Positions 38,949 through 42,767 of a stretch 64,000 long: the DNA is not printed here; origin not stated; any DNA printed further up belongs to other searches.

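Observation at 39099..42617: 1172-aa DUF835-like + STAND NTPase + TPR protein inserted between fusA and tuf in the str-type ribosomal cluster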

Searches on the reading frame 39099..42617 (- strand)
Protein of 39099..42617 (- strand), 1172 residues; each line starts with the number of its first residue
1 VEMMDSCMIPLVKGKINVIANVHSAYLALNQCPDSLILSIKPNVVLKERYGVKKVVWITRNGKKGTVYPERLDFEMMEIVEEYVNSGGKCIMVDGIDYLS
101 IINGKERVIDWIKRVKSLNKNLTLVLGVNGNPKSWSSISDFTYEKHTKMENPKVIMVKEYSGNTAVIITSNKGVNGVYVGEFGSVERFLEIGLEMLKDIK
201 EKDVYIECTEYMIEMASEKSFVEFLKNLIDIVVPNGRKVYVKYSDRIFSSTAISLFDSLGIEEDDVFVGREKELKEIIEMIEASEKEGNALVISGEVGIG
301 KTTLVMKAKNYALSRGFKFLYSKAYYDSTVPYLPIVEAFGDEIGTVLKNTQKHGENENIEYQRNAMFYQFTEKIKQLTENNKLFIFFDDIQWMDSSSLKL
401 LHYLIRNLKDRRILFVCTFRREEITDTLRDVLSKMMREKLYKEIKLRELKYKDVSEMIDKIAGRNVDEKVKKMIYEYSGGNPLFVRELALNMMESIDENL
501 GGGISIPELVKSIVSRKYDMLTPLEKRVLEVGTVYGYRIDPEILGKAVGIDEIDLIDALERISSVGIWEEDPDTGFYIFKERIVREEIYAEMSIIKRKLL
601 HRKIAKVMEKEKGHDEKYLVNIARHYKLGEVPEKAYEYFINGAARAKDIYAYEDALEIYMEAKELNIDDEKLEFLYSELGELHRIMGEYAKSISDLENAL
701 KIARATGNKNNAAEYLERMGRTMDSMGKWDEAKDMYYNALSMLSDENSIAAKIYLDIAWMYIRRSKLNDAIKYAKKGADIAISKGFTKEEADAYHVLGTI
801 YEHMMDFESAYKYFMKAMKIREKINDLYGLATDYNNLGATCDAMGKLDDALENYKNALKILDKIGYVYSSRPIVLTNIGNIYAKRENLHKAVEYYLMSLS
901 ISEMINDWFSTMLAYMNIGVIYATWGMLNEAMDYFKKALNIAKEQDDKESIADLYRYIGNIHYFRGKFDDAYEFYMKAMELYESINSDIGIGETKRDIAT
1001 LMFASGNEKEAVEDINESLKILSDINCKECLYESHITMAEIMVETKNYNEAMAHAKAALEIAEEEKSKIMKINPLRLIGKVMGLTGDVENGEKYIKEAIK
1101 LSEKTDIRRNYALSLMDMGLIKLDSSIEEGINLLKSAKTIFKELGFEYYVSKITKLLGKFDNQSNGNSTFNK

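Call 6: search_protein_families(library=pfam, proteins=[window:39099-42617:-], max_evalue=0.01)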
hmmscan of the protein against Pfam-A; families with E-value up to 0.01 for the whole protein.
window:39099-42617:- (1172 aa): 29 families (the best 25 are shown)
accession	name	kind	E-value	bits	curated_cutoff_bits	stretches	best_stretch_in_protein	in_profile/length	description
PF13424.12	TPR_12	-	1.3e-55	186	30.1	5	790-862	2-76/77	Tetratricopeptide repeat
PF00515.34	TPR_1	-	4e-35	118.7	27.8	5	834-860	4-30/34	Tetratricopeptide repeat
PF07719.23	TPR_2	-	7.3e-32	107.3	27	2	952-983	1-32/34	Tetratricopeptide repeat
PF17874.7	TPR_MalT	-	5.1e-25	88.9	45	3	871-1011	39-180/336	MalT-like TPR region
PF13181.12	TPR_8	-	5e-23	79.7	25.7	2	914-943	3-32/34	Tetratricopeptide repeat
PF13374.12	TPR_10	-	2e-21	75.7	27.5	0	875-904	5-34/42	Tetratricopeptide repeat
PF13191.12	AAA_16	-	2.4e-21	77.4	32.6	1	267-416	2-167/167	AAA ATPase domain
PF05763.18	DUF835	-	2.2e-13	50.6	33.1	1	48-129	35-120/136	Protein of unknown function (DUF835)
PF24885.1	TPR_NPHP3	-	2.1e-12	47.4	100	1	914-985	101-174/239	Nephrocystin-3 TPR domain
PF13176.12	TPR_7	-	1.1e-11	44.3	27.9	0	875-901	2-28/36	Tetratricopeptide repeat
PF01637.24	ATPase_2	-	2.2e-10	41.1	33.2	1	267-485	1-222/225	ATPase domain predominantly from Archaea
PF13428.12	TPR_14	-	5.7e-09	36.2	23.5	0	953-982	2-31/44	Tetratricopeptide repeat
PF00931.28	NB-ARC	-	1e-08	35.2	23.5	1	271-490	2-203/248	NB-ARC domain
PF13401.12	AAA_22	-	6.5e-08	33.4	27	1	288-413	5-118/130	AAA domain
PF10516.15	SHNi-TPR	-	2.5e-07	30.5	21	0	1035-1064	4-33/38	SHNi-TPR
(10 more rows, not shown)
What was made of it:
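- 42207..42611 (-): DUF835 module 1 (aa 1-135): KaiC/RecA-like core without a P-loop. Pfam PF05763, E 2e-13, above the cut-off (call 6).
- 41277..41825 (-): STAND nucleotide-binding domain (aa 263-445). Contains the FVGRE motif, Walker A G293-T300 (41712-41735), Walker B F382-D387 (41451-41468) and sensor-1 R418. AAA_16, NB-ARC and ATPase_2 hits (call 6).
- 39126..40841 (-): Arm plus about 12 TPRs (aa 591-1162), the presumed sensor and autoinhibitory domain. TPR_12 x5 and TPR_MalT (call 6).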

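Call 7: search_protein_families(library=padloc, proteins=[window:39099-42617:-], max_evalue=1)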
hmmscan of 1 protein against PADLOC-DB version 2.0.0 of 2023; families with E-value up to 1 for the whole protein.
window:39099-42617:- (1172 aa): 4 families
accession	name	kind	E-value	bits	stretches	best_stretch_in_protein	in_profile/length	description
PDLC01169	TPR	-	2.3e-28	97.3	6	874-988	111-224/252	TPR repeats containing protein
PDLC01171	TPR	-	1.3e-10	38.9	3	837-1017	147-312/504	TPR repeats containing protein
PDLC01092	C3a198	-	0.02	11.8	0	679-753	241-312/523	TPR protein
PDLC01078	C3a156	-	0.072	10.7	1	913-1075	87-226/268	oxidoreductase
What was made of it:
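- On Avs-type antiviral STAND: PADLOC gives only generic TPR models (PDLC01169, PDLC01171) and nothing on the NTPase or N-terminus (call 7).
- Closest known: Avs antiviral STAND NTPases. Different: No match to any Avs or other STAND defence model in PADLOC (call 7), no known defence effector, and no defence-island context.
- PADLOC gives only generic TPR models and no Avs or other STAND defence model (call 7).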

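Call 8: search_protein_families(library=ncbifam, proteins=[window:39099-42617:-], max_evalue=0.1)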
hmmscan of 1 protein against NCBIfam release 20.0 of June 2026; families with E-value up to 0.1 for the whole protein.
window:39099-42617:- (1172 aa): 27 families (the best 25 are shown)
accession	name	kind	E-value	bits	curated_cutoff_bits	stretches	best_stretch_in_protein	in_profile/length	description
NF041717.1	HaaA_phane_TPR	equivalog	1.9e-33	115.6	1125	3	768-1028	529-788/882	cyclophane-containing RiPP biosynthesis TPR protein HaaT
NF053520.1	HK_Porph_FimS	equivalog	1.7e-30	105.9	600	4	914-1038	126-250/618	sensor histidine kinase FimS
TIGR03903.1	TOMM_kin_cyc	equivalog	2.2e-29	102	705.75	1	362-658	615-913/1267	TOMM system kinase/cyclase fusion protein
NF053617.1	SARPRegAfsRStmc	equivalog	7.8e-22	77.1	1430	3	882-1107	746-971/986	SARP-family global regulator AfsR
TIGR02521.1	type_IV_pilW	equivalog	2.7e-15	56.6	154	2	747-902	27-165/234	type IV pilus biogenesis/stability protein PilW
NF002725.1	PRK02603.1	equivalog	8.7e-13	48.6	143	3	889-983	52-144/173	photosystem I assembly protein Ycf3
NF053779.1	BT3442_fam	equivalog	2.5e-11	43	940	2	837-980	108-250/563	BT3442 family protein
NF040959.1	MamA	equivalog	1.2e-10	41.2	200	4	666-826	30-174/204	magnetosome protein MamA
NF040586.1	FxSxx_TPR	equivalog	3.6e-08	32.4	300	0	266-306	7-43/830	FxSxx-COOH system tetratricopeptide repeat protein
NF003420.0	PRK04841.1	equivalog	1.8e-06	26.3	537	1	815-1022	436-642/903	HTH-type transcriptional regulator MalT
NF047507.1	TPR_BatC_Lepto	exception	6.6e-06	25.8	175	1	651-747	39-130/214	TPR repeat-containing protein BatC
NF053720.1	NsdA_fam_reg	subfamily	8.1e-06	25.6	75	0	927-980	216-269/432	NsdA family TPR-like regulatory protein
TIGR00540.1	TPR_hemY_coli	hypoth_equivalog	1.4e-05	24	142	0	789-855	324-383/385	heme biosynthesis-associated TPR protein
NF033762.1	social_mot_Tgl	equivalog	2.5e-05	23.7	225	2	806-973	81-225/252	social motility TPR repeat lipoprotein Tgl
NF050132.1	TransRegAbsR2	equivalog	4.8e-05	22.3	850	0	266-308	15-54/582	LuxR family transcriptional regulator AbsR2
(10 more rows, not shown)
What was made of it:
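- On Orc1/Cdc6 AAA+: The hits are AAA_16, NB-ARC, ATPase_2 and nSTAND (calls 6, 8).
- Tried and rejected: Orc1/Cdc6 was rejected (calls 6, 8).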

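Call 9: find_homologous_proteins(query=window:39099-42617:-, max_evalue=0.00001)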
Query window:39099-42617:- (1172 aa): 167 proteins with E <= 0.00001 among 8000 candidates; the best 120 are listed.
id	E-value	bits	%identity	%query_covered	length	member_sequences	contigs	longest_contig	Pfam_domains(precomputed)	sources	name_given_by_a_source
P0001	0.0e+0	2565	100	99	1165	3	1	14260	PF05763.19,PF13176.13,PF24885.2,PF13401.13,PF13428.13,PF01637.25,PF00931.29,PF13191.13,PF13374.13,PF10516.16,PF17874.8,PF00515.35,PF13424.13,PF28559.1,PF13181.13,PF07719.24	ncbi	-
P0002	4.0e-231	788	37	98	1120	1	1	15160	PF10602.16,PF13414.13,PF05763.19,PF13401.13,PF13191.13,PF13374.13,PF25068.3,PF00515.35,PF13424.13,PF14938.13,PF07719.24,PF13174.13,PF25063.1,PF13431.13,PF13176.13,PF24885.2,PF13428.13,PF01637.25,PF14559.13,PF13371.13,PF17874.8,PF21033.5,PF13432.13,PF13181.13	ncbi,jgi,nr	ncbi:MAG: tetratricopeptide repeat protein [Euryarchaeota archaeon]|nr:tetratricopeptide repeat prot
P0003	1.7e-214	733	35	98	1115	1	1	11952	PF13431.13,PF12862.14,PF05763.19,PF13176.13,PF24885.2,PF13401.13,PF13428.13,PF01637.25,PF13191.13,PF13374.13,PF17874.8,PF00515.35,PF13424.13,PF28559.1,PF14938.13,PF13432.13,PF13181.13,PF07719.24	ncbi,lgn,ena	-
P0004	8.0e-67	244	27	63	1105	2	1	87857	PF10602.16,PF13414.13,PF13191.13,PF13374.13,PF07714.24,PF00069.32,PF00515.35,PF13424.13,PF14938.13,PF07719.24,PF13174.13,PF13431.13,PF25058.2,PF13176.13,PF24885.2,PF13428.13,PF17667.8,PF14559.13,PF10345.16,PF13371.13,PF17874.8,PF03109.23,PF13432.13,PF13181.13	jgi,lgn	-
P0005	1.4e-66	244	24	77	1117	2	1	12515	PF13176.13,PF24885.2,PF13401.13,PF13428.13,PF00931.29,PF13191.13,PF13374.13,PF14559.13,PF17874.8,PF00515.35,PF13424.13,PF13432.13,PF13181.13,PF07719.24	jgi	-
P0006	1.9e-64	237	26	60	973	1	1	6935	PF13414.13,PF13176.13,PF24885.2,PF13428.13,PF13191.13,PF13374.13,PF14559.13,PF17874.8,PF00515.35,PF13424.13,PF14938.13,PF13432.13,PF13181.13,PF07719.24,PF13174.13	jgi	jgi:predicted ATPase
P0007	6.4e-44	169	26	64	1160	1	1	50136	PF10602.16,PF13431.13,PF12862.14,PF05763.19,PF13176.13,PF24885.2,PF13401.13,PF13428.13,PF01637.25,PF13191.13,PF13374.13,PF14559.13,PF13371.13,PF17874.8,PF00515.35,PF13424.13,PF28559.1,PF14938.13,PF13432.13,PF13181.13,PF07719.24,PF13174.13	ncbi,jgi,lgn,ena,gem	-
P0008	1.8e-36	144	24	68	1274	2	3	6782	PF17874.8,PF00515.35,PF13424.13,PF13176.13,PF00211.26,PF07719.24,PF13191.13,PF13374.13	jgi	jgi:class 3 adenylate cyclase/tetratricopeptide (TPR) repeat protein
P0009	4.4e-36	143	24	66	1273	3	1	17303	PF17874.8,PF00515.35,PF13424.13,PF13176.13,PF00211.26,PF07719.24,PF13191.13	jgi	jgi:predicted ATPase/class 3 adenylate cyclase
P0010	5.6e-36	142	23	72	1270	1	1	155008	PF17874.8,PF00515.35,PF13424.13,PF13176.13,PF13432.13,PF00211.26,PF07719.24,PF13191.13,PF13374.13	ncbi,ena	-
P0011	1.1e-35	141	24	67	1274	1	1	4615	PF17874.8,PF00515.35,PF13424.13,PF13176.13,PF14938.13,PF00211.26,PF07719.24,PF13191.13,PF13374.13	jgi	jgi:predicted ATPase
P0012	2.9e-35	140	24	67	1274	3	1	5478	PF17874.8,PF00515.35,PF13424.13,PF13176.13,PF13432.13,PF13428.13,PF00211.26,PF13181.13,PF07719.24,PF13191.13,PF13374.13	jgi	jgi:predicted ATPase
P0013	6.4e-35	139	27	33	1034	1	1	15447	PF00196.26,PF13424.13,PF13401.13,PF07719.24,PF13191.13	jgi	-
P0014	4.2e-34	136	24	49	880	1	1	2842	PF07714.24,PF00069.32,PF13424.13,PF13401.13,PF07719.24,PF13191.13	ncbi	-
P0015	8.9e-34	135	25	57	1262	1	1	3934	PF17874.8,PF00515.35,PF13424.13,PF13401.13,PF00211.26,PF07719.24,PF13191.13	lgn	-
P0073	2.8e-21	94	23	65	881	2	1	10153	PF05763.19,PF13176.13,PF13401.13,PF01637.25,PF00931.29,PF13191.13,PF13374.13,PF17874.8,PF00515.35,PF13424.13,PF14938.13,PF13181.13,PF07719.24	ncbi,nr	ncbi:MAG: DUF835 domain-containing protein [Candidatus Thermoplasmatota archaeon]|nr:DUF835 domain-c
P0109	1.0e-14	72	24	34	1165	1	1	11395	PF03704.24,PF00486.35,PF13191.13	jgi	jgi:DNA-binding SARP family transcriptional activator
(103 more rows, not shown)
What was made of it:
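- The next-closest NTPase-TPR relatives carry Ser/Thr kinase, adenylate cyclase, SARP or LuxR domains at the N-terminus (call 9). Homologous STANDs place effectors at exactly this N-terminal position (call 9). The nearest NTPase relatives are signalling proteins (call 9).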

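Call 11: find_encoding_contigs(protein=P0001, flank=10000, max_places=4)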
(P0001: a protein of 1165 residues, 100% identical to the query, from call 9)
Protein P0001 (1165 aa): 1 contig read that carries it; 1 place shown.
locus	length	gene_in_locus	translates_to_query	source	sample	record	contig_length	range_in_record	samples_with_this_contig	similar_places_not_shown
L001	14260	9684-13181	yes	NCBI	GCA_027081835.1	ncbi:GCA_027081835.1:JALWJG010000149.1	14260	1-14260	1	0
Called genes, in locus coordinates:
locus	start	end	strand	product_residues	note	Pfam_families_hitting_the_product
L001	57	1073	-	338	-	PF05343:Peptidase_M42, PF01546:Peptidase_M20, PF04389:Peptidase_M28 (weak)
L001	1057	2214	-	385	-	PF01411:tRNA-synt_2c (weak), PF07973:tRNA_SAD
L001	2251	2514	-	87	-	-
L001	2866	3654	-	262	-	PF02900:LigB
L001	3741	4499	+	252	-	PF13367:PrsW-protease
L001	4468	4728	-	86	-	-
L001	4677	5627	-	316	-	PF01336:tRNA_anti-codon (weak), PF01966:HD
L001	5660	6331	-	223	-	PF01902:Diphthami_syn_2_N, PF28410:Diphthami_syn_2_C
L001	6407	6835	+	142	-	PF00164:Ribosom_S12_S23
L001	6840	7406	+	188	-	PF00177:Ribosomal_S7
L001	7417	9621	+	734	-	PF00009:GTP_EFTU, PF22042:EF-G_D2, PF03144:GTP_EFTU_D2, PF14492:EFG_III, PF03764:EFG_IV, PF00679:EFG_C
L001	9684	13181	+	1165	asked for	PF05763:DUF835, PF01637:ATPase_2, PF13191:AAA_16, PF13424:TPR_12, PF13424:TPR_12, PF13424:TPR_12, PF17874:TPR_MalT, PF13424:TPR_12, +11 more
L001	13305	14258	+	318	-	?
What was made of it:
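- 39099..42611 (-): Whole gene, 1170 aa from the ATG at 42611 (the ORF extends to a GTG at 42617): tandem DUF835 - STAND NTPase - arm - TPR. An identical protein, P0001, is in GCA_027081835.1 (calls 9, 11).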

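Call 12: find_encoding_contigs(protein=P0002, flank=10000, max_places=4)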
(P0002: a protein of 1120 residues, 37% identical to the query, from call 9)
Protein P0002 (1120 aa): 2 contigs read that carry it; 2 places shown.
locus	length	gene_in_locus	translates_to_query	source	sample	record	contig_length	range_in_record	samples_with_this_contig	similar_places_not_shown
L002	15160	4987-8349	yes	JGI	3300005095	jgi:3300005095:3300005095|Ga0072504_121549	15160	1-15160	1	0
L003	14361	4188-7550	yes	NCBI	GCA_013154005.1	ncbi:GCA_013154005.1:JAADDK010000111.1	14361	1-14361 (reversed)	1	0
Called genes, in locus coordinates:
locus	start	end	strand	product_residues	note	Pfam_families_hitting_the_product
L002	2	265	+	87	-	?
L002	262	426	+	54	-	-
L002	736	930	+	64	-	PF00005:ABC_tran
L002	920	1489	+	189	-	PF00005:ABC_tran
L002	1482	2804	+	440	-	PF01458:SUFBD_core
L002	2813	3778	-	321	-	PF00633:HHH (faint), PF14520:HHH_5, PF00154:RecA_N, PF06745:ATPase, PF08423:Rad51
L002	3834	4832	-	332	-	PF00044:Gp_dh_N, PF02800:Gp_dh_C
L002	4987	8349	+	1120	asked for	PF05763:DUF835, PF01637:ATPase_2, PF13191:AAA_16, PF13424:TPR_12, PF17874:TPR_MalT, PF00515:TPR_1, PF13424:TPR_12, PF13424:TPR_12, +19 more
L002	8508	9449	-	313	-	PF08271:Zn_Ribbon_TF, PF00382:TFIIB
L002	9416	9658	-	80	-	PF04410:Gar1 (weak)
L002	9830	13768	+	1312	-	PF12895:ANAPC3 (weak), PF23914:TPR_CcmH_CycH (weak), PF12895:ANAPC3 (weak), PF25062:ARM_TT21_N, PF13432:TPR_16, PF14559:TPR_19, PF00515:TPR_1, PF12895:ANAPC3, +47 more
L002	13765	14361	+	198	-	PF02163:Peptidase_M50 (weak)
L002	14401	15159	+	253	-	?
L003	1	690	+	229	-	PF00005:ABC_tran, PF02463:SMC_N (weak), PF13304:AAA_21 (faint)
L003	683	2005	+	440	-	PF01458:SUFBD_core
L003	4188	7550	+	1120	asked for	PF05763:DUF835, PF01637:ATPase_2, PF13191:AAA_16, PF13424:TPR_12, PF17874:TPR_MalT, PF00515:TPR_1, PF13424:TPR_12, PF13424:TPR_12, +19 more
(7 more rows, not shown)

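Call 13: find_encoding_contigs(protein=P0003, flank=10000, max_places=4)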
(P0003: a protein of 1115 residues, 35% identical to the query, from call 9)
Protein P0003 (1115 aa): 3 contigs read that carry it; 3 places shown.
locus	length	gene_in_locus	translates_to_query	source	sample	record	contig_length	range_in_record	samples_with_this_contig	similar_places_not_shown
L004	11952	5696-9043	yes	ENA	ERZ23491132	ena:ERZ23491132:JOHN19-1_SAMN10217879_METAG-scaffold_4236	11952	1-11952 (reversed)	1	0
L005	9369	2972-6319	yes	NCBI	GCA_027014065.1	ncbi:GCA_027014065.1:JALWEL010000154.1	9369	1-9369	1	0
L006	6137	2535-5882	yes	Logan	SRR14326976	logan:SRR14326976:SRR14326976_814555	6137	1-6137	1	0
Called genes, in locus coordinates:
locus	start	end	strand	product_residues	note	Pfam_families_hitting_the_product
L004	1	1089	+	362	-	?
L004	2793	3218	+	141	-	PF01314:AFOR_C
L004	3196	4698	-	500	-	PF00246:Peptidase_M14, PF02369:Big_1 (weak), PF13620:CarboxypepD_reg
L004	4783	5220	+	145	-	-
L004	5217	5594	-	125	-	-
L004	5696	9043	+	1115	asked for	PF01637:ATPase_2, PF13191:AAA_16, PF13424:TPR_12, PF17874:TPR_MalT, PF13424:TPR_12, PF28559:TPR_SusR, PF13424:TPR_12, PF13424:TPR_12, +16 more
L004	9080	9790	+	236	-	PF01138:RNase_PH, PF03725:RNase_PH_C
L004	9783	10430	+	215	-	PF13230:GATase_4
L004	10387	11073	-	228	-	PF12850:Metallophos_2 (weak)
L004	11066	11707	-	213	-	PF01872:RibD_C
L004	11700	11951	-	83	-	?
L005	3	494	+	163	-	?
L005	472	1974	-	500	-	PF00246:Peptidase_M14, PF02369:Big_1 (weak), PF13620:CarboxypepD_reg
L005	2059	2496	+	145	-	-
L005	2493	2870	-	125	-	-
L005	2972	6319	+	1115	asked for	PF01637:ATPase_2, PF13191:AAA_16, PF13424:TPR_12, PF17874:TPR_MalT, PF13424:TPR_12, PF28559:TPR_SusR, PF13424:TPR_12, PF13424:TPR_12, +16 more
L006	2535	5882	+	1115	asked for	PF01637:ATPase_2, PF13191:AAA_16, PF13424:TPR_12, PF17874:TPR_MalT, PF13424:TPR_12, PF28559:TPR_SusR, PF13424:TPR_12, PF13424:TPR_12, +16 more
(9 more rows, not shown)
